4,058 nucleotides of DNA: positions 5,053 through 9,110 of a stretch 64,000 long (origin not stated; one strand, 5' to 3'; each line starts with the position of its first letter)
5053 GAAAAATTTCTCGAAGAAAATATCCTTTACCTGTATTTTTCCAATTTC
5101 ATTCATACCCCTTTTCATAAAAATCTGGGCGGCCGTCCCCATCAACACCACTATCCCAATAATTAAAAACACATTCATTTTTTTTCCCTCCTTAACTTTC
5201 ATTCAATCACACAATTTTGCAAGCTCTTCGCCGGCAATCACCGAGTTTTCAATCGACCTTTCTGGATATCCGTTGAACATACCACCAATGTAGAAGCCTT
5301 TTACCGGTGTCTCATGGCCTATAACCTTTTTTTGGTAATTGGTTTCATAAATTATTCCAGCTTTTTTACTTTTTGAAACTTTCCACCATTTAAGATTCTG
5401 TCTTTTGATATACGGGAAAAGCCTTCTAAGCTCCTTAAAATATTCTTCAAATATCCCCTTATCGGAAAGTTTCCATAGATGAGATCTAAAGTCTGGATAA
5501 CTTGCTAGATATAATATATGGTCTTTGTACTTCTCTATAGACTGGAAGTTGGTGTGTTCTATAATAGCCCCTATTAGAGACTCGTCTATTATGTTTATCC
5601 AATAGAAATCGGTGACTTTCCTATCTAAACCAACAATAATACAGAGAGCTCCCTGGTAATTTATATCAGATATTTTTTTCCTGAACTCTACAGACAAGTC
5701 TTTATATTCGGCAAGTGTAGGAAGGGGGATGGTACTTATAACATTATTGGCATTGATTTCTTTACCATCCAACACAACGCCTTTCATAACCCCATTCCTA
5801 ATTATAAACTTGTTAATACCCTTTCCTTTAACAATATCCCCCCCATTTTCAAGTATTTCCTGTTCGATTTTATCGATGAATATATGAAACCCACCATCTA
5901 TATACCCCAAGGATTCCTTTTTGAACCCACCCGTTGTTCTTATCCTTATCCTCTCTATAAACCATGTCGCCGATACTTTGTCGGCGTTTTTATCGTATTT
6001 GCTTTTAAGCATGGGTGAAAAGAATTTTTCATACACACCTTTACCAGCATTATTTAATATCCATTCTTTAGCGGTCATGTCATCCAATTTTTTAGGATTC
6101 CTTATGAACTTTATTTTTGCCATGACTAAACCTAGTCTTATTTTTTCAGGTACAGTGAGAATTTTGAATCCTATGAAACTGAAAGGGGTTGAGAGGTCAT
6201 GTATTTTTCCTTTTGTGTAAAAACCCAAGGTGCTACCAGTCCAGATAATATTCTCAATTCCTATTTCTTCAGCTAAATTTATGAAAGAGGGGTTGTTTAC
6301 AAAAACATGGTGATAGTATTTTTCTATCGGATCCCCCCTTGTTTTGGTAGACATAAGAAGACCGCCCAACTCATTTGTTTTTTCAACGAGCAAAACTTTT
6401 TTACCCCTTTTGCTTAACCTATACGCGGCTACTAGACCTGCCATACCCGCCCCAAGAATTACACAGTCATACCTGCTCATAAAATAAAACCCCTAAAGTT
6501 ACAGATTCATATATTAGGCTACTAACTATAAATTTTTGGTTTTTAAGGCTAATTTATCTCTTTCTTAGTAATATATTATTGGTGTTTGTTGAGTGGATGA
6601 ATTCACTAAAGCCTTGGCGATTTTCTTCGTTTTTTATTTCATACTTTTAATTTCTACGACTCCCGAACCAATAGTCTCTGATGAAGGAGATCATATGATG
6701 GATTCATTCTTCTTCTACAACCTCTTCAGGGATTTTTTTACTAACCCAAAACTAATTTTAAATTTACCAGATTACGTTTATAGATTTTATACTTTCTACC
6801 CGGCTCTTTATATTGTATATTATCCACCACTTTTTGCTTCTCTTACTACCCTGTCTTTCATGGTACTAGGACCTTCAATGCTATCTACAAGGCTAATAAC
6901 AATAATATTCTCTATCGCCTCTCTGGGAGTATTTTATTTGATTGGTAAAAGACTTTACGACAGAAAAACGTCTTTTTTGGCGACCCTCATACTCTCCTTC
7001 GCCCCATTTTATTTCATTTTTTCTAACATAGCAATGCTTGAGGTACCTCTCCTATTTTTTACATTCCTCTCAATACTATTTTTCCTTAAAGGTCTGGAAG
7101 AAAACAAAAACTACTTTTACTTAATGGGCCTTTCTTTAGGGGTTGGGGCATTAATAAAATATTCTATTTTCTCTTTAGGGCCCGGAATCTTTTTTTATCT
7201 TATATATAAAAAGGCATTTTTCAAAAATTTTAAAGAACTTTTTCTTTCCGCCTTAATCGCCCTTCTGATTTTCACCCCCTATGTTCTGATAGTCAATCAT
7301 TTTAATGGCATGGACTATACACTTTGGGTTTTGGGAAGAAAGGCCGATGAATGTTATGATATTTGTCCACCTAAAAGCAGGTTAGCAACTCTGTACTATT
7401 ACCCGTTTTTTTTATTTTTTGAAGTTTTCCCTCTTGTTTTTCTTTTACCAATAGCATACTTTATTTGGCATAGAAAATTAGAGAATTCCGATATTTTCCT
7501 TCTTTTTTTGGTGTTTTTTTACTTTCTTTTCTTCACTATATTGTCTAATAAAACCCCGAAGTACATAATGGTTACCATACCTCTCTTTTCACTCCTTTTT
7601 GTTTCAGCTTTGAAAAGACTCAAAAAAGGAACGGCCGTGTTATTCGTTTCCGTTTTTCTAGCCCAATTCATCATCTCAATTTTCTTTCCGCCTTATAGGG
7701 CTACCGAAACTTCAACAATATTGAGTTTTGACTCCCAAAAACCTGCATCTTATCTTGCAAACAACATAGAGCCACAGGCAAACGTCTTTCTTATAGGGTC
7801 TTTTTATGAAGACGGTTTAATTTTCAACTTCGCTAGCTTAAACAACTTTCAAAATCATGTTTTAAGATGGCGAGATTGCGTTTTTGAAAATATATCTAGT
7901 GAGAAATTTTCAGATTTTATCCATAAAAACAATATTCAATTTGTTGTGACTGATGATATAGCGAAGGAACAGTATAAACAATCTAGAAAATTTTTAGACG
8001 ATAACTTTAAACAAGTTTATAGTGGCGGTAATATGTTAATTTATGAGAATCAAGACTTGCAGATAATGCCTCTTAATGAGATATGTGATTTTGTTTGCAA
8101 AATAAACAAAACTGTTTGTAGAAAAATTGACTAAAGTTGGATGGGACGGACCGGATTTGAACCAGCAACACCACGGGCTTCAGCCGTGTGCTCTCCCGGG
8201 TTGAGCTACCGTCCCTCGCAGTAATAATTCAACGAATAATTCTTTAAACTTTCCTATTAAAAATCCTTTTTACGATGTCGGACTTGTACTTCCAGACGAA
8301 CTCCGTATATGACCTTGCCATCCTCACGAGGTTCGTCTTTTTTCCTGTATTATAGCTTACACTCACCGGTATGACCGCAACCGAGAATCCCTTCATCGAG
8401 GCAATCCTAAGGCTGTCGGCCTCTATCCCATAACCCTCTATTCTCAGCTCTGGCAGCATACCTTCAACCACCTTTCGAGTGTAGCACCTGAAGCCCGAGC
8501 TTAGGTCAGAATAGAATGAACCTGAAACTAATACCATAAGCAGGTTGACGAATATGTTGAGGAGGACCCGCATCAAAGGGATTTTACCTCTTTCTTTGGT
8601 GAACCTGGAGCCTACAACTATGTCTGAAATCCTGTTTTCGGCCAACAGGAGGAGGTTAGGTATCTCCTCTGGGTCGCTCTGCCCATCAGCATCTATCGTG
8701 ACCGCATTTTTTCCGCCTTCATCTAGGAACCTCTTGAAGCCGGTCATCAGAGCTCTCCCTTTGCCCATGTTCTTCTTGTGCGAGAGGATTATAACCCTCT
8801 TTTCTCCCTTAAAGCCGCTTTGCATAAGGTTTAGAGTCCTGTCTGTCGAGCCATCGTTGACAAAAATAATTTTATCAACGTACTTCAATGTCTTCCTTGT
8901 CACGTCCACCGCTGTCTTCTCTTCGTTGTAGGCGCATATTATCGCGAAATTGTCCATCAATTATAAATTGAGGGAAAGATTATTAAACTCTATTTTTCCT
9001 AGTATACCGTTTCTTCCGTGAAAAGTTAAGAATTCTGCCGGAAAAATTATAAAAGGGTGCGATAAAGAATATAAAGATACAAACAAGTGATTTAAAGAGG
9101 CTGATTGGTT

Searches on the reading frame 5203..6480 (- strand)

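Call 54: search_protein_families(library=pfam, proteins=[window:5203-6480:-], max_evalue=0.0001)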
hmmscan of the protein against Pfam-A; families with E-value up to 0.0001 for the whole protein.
window:5203-6480:- (425 aa): 9 families
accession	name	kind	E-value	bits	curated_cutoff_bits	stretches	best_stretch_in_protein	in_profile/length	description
PF01593.30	Amino_oxidase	-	1e-30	107.9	19.8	1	13-421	1-439/443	Flavin containing amine oxidoreductase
PF13450.12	NAD_binding_8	-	5.1e-13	49.5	21.9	1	8-62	1-54/68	NAD(P)-binding Rossmann-like domain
PF12831.13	FAD_oxidored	-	3.2e-09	37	27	1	5-65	1-60/416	FAD dependent oxidoreductase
PF01266.30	DAO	-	1.5e-08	35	27.9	1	5-39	1-35/353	FAD dependent oxidoreductase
PF00890.30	FAD_binding_2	-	2.1e-08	34.2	20.4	1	5-40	1-36/414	FAD binding domain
PF07992.20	Pyr_redox_2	-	2.8e-06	27.4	26.1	1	4-46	1-45/291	Pyridine nucleotide-disulphide oxidoreductase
PF03486.20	HI0933_like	-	3e-06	27.3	50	1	5-40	2-37/244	HI0933-like protein Rossmann domain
PF01946.23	Thi4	-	4.5e-06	26.5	26.2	1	4-40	18-55/235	Thi4 family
PF01134.28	GIDA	-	2.3e-05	24.1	22.1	1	5-42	1-39/391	Glucose inhibited division protein A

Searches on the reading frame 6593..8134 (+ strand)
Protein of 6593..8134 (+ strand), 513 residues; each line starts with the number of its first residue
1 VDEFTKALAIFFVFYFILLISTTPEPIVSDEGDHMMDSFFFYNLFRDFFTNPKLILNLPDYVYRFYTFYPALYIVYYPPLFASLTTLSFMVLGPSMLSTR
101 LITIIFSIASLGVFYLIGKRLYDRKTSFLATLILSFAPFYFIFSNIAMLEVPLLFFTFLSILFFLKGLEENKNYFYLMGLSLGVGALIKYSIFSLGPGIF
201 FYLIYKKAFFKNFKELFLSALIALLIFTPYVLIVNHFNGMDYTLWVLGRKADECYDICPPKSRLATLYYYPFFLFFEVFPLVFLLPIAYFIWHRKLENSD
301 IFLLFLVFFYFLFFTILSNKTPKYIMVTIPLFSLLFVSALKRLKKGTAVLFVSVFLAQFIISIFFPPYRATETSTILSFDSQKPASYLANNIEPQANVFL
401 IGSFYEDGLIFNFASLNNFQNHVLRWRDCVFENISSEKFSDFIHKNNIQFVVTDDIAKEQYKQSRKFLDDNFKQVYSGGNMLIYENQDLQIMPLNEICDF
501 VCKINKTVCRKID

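Call 54: search_protein_families(library=pfam, proteins=[window:6593-8134:+], max_evalue=0.0001)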
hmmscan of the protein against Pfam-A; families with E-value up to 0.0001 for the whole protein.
window:6593-8134:+ (513 aa): 2 families
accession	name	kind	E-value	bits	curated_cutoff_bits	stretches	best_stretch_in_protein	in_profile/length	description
PF13231.12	PMT_2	-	1.6e-23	84.1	26.1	1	78-231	3-158/160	Dolichyl-phosphate-mannose-protein mannosyltransferase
PF02366.24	PMT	-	4.4e-10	40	22.7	1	72-231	57-231/245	Dolichyl-phosphate-mannose-protein mannosyltransferase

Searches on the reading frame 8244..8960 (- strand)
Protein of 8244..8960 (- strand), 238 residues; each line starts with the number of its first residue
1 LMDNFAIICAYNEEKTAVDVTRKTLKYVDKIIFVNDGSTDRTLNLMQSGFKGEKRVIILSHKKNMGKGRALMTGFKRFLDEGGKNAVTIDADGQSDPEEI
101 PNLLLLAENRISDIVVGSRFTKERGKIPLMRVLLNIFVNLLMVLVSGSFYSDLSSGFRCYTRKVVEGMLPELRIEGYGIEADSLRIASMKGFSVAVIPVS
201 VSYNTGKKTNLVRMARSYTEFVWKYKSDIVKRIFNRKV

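Call 54: search_protein_families(library=pfam, proteins=[window:8244-8960:-], max_evalue=0.0001)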
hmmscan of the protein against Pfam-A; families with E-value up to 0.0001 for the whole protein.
window:8244-8960:- (238 aa): 1 family
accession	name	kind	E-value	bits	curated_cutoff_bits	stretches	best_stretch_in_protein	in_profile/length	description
PF00535.33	Glycos_transf_2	-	2.9e-22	79.8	23.3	1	7-165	3-164/168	Glycosyl transferase family 2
